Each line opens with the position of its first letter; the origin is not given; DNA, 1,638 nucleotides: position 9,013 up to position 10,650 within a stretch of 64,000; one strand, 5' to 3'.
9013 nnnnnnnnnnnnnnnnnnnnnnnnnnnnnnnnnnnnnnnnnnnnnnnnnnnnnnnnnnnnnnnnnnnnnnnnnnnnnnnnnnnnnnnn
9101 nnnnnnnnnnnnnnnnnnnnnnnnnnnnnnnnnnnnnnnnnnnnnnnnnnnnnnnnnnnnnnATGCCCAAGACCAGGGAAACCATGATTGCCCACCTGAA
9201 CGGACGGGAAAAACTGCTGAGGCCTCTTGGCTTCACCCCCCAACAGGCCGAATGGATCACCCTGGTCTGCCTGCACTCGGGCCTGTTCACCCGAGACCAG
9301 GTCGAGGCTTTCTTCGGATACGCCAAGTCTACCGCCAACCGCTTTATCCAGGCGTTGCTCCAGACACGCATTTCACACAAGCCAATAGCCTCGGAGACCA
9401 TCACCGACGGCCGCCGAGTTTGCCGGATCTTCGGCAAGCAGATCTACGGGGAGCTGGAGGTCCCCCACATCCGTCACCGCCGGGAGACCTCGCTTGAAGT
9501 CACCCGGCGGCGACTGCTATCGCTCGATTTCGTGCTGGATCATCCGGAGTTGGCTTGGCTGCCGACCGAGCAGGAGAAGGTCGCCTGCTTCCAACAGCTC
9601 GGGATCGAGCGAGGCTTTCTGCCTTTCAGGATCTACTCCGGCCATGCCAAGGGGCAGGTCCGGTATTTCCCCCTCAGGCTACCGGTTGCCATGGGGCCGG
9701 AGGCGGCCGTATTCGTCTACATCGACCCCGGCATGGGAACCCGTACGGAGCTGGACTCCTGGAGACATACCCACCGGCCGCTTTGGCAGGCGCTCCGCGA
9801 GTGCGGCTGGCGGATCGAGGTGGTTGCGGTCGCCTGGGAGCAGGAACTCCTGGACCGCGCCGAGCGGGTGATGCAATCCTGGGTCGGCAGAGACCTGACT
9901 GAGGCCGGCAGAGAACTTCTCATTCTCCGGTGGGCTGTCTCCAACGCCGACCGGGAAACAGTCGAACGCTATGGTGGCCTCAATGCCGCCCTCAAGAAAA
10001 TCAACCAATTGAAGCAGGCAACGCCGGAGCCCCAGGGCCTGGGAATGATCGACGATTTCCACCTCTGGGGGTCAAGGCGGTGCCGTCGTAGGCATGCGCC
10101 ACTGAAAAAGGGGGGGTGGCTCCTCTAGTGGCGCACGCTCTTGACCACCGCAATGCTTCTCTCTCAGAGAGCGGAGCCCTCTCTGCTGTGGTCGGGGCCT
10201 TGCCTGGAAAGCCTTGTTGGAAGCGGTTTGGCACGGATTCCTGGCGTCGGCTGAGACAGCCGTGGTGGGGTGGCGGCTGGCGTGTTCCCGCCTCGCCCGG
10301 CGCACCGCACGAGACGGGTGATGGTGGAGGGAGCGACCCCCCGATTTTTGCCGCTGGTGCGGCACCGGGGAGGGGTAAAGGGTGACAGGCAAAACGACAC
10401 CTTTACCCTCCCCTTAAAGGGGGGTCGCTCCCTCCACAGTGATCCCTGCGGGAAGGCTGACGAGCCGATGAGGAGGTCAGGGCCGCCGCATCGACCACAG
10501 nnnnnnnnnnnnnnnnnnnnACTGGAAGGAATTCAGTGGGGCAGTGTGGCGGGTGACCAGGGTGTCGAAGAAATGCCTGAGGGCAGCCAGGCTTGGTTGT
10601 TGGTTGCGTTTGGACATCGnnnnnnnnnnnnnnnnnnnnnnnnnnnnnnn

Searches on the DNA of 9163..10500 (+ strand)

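Call 45: search_rna_families(source=window, start=10100, end=10500, threshold=evalue, max_evalue=10)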
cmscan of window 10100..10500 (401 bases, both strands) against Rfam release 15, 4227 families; matches with E-value up to 10: 8.
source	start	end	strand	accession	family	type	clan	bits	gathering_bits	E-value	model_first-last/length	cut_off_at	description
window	10362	10422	-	RF03950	mir-4928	Gene; miRNA;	-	27.1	100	0.0041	1-79/79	no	mir-4928 microRNA precursor family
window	10320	10414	-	RF01812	Pxr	Gene; sRNA;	-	18.9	80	0.44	1-109/109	no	Pxr regulatory sRNA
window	10315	10446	+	RF03792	MIR6462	Gene; miRNA;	-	18.4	96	1.1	1-119/119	no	MIR6462 microRNA precursor family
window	10204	10321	-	RF02203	WT1-AS_1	Gene; lncRNA;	-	15.9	40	8.3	1-109/109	no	WT1 antisense RNA conserved region 1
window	10273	10367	+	RF00233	Tymo_tRNA-like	Cis-reg;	-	14.1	40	1.7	1-84/84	no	Tymovirus/Pomovirus/Furovirus tRNA-like 3' UTR element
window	10363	10418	-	RF01918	mir-1249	Gene; miRNA;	-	13.8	83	5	1-75/75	no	mir-1249 microRNA precursor family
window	10231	10280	+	RF00523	Prion_pknot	Cis-reg;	-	13.4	39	7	1-40/40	no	Prion pseudoknot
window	10231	10316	-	RF01698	Chloroflexi-1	Gene; sRNA;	-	13.3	80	6.3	1-84/84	no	Chloroflexi-1 RNA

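Call 104: search_rna_families(source=L059, start=5100, end=8918, threshold=gathering)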
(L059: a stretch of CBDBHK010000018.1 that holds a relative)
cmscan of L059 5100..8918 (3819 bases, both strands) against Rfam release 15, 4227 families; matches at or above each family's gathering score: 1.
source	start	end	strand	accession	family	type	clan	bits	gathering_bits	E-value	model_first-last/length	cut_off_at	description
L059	5277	5501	+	RF02005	group-II-D1D4-6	Intron;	CL00102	171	49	6.3e-51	1-225/225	no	Group II catalytic intron D1-D4-6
